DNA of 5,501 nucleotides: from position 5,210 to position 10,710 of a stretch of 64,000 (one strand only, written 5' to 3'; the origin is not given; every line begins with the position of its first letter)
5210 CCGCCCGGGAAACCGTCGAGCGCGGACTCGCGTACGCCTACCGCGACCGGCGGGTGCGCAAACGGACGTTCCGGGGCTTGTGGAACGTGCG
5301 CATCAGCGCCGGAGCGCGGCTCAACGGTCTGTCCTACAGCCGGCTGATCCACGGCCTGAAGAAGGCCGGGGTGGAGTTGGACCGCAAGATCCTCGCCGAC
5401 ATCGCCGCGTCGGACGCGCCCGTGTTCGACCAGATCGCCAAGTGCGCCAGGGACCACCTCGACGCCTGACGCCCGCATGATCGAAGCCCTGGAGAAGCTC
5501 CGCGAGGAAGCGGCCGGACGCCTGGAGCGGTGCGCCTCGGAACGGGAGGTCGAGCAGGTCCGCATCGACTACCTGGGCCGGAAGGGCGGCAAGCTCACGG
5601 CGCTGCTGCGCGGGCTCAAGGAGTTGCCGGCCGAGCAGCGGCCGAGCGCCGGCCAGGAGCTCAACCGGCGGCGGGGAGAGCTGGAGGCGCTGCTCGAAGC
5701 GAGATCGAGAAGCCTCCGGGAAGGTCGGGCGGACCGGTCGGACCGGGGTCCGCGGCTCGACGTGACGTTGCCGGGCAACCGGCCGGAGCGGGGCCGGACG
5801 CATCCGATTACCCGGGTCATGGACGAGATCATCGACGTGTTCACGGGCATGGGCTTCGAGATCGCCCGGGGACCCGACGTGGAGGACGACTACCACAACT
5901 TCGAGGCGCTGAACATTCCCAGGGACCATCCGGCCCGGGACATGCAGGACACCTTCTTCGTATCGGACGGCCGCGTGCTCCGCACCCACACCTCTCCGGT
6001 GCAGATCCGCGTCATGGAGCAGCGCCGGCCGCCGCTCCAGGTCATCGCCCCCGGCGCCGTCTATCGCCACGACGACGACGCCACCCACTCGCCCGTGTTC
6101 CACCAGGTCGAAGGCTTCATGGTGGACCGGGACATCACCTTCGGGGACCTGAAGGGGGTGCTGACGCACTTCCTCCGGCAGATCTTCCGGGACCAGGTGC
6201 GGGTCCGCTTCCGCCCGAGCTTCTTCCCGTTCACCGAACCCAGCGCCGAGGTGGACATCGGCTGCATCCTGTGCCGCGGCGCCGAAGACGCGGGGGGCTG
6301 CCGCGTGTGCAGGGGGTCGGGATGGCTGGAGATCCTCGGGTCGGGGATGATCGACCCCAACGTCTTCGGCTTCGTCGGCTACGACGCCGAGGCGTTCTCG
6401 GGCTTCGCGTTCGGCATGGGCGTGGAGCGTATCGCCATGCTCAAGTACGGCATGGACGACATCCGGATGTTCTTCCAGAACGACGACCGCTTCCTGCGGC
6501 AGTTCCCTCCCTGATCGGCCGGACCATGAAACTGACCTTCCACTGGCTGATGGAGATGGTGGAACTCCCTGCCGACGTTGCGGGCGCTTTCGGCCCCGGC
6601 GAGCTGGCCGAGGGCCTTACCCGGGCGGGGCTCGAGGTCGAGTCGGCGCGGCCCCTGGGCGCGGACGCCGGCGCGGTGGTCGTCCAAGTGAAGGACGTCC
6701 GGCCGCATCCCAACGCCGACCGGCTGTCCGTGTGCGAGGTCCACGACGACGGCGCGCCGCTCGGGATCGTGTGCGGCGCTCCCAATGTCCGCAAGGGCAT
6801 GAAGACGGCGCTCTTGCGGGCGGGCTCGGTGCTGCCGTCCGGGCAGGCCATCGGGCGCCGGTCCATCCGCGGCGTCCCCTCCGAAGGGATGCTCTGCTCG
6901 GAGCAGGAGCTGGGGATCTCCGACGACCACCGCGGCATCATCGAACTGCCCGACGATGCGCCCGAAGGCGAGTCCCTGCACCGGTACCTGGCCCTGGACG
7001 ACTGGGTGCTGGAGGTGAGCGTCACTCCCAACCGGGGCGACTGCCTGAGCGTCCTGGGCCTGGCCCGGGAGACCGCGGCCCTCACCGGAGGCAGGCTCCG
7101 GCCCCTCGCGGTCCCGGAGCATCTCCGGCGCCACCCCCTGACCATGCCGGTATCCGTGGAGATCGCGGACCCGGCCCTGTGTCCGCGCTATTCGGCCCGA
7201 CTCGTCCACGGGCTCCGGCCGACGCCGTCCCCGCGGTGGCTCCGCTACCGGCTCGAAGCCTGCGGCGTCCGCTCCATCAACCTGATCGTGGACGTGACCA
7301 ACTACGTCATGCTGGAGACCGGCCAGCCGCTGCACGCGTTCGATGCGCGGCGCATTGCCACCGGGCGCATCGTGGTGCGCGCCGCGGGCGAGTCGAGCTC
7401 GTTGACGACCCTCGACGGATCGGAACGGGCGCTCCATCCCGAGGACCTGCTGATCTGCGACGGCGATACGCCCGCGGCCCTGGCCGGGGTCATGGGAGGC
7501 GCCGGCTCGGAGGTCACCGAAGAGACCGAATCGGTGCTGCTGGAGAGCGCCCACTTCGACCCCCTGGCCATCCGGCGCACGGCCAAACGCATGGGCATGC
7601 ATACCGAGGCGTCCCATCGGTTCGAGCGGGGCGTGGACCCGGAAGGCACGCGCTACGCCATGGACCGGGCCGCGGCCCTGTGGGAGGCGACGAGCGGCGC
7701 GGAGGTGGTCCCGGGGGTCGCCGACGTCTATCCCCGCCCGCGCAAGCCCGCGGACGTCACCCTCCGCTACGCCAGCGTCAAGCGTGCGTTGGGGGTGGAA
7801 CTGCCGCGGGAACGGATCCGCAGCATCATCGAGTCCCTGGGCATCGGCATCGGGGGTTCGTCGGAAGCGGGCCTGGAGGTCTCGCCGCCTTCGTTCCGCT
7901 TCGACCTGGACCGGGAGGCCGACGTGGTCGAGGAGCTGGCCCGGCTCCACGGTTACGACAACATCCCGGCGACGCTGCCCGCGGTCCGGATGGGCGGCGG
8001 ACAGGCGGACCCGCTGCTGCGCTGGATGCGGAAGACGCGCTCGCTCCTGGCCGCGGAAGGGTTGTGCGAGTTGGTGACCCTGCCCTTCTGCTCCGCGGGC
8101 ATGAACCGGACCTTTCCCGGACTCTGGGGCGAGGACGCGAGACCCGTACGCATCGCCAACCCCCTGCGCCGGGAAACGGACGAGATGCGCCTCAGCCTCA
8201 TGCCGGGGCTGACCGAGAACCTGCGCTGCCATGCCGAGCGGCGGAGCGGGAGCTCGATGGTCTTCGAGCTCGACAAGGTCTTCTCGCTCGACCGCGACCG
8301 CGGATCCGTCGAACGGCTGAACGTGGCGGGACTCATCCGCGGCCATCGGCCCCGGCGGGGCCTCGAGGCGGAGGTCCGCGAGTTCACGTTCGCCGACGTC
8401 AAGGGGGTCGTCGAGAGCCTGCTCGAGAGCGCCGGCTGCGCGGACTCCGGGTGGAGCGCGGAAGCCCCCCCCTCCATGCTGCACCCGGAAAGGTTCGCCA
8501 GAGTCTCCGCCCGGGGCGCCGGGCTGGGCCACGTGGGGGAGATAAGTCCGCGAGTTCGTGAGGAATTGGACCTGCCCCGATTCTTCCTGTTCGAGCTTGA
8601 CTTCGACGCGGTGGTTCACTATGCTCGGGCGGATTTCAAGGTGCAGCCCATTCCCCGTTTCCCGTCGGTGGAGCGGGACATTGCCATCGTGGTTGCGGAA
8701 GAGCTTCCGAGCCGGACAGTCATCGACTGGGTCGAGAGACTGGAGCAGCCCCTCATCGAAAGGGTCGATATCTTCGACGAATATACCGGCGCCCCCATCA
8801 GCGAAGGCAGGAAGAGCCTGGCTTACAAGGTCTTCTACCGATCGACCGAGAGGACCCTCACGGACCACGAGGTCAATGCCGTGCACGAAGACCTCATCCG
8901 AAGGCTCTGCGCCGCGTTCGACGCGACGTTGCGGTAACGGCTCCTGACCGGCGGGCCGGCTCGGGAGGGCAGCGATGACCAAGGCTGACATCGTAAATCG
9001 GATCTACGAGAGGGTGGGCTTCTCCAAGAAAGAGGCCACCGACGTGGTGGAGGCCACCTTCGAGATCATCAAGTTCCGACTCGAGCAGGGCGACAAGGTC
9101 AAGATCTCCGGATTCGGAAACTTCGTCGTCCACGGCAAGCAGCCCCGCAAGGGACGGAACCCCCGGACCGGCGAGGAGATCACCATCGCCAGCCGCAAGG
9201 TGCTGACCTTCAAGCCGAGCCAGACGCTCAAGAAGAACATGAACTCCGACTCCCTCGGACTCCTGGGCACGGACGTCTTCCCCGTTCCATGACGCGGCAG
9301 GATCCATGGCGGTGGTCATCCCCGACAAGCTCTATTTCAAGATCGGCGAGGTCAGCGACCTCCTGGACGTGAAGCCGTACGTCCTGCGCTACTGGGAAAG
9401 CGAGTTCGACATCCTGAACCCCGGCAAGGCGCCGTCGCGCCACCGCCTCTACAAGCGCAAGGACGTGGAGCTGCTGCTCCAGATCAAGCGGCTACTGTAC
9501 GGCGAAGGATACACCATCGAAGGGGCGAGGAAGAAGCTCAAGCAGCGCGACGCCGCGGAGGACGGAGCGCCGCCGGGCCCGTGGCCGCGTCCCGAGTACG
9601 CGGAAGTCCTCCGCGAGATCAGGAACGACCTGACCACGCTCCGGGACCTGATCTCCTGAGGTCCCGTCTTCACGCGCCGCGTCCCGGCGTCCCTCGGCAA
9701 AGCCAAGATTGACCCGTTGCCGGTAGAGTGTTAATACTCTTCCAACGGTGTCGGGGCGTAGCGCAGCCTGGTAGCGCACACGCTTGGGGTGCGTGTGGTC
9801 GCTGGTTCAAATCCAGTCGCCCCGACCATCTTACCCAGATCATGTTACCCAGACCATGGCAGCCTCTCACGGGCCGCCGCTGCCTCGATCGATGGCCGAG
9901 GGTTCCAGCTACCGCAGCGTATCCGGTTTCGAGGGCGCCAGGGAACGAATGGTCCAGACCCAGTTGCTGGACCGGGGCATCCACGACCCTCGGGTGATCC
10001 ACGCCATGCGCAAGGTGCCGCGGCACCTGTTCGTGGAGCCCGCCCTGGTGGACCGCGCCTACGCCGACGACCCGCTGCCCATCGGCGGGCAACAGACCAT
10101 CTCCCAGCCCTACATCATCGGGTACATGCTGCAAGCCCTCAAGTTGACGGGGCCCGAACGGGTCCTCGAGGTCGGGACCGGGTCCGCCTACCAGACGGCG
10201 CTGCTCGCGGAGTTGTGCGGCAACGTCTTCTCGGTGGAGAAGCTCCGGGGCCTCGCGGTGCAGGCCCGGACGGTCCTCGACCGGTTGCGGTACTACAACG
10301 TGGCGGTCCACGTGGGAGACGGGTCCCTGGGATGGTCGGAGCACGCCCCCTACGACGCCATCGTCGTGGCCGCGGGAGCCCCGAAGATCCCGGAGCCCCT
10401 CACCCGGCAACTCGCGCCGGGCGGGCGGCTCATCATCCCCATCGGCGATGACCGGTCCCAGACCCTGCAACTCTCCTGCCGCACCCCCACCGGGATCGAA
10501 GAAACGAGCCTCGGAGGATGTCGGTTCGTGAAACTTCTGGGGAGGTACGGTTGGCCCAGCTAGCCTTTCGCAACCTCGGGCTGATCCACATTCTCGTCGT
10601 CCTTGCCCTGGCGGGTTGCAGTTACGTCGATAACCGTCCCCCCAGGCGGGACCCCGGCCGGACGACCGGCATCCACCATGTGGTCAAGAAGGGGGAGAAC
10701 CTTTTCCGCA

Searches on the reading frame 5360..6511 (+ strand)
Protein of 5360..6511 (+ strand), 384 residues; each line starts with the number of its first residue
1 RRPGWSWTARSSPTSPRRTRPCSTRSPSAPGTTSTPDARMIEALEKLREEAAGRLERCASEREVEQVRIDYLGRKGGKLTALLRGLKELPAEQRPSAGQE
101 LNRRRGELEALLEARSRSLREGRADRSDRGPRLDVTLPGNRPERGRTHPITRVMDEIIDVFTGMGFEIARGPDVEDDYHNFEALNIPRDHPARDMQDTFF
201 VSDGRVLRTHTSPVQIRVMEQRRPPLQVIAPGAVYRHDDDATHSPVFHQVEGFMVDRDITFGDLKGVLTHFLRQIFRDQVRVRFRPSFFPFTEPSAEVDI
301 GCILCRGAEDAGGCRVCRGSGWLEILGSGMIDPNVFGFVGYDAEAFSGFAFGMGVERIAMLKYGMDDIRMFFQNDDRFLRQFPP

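Call 37: search_protein_families(library=pfam, proteins=[window:5360-6511:+], max_evalue=0.001)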
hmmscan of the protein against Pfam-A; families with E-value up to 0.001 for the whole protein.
window:5360-6511:+ (384 aa): 2 families
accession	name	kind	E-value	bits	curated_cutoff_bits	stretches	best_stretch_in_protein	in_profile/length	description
PF01409.25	tRNA-synt_2d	-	1.1e-100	336.7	19.8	1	133-382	2-246/246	tRNA synthetases class II core domain (F)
PF02912.23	Phe_tRNA-synt_N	-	7e-17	61.6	22.3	1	60-123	2-64/69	Aminoacyl tRNA synthetase class II, N-terminal domain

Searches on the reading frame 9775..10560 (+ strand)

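Call 37: search_protein_families(library=pfam, proteins=[window:9775-10560:+], max_evalue=0.001)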
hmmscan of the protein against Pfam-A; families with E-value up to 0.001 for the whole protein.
window:9775-10560:+ (262 aa): 2 families
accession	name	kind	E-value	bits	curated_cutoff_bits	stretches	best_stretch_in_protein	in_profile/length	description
PF01135.25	PCMT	-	5.5e-59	199.9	20.3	1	62-257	8-208/210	Protein-L-isoaspartate(D-aspartate) O-methyltransferase (PCMT)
PF00398.26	RrnaAD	-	0.00013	21.7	24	1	105-177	9-79/263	Ribosomal RNA adenine dimethylase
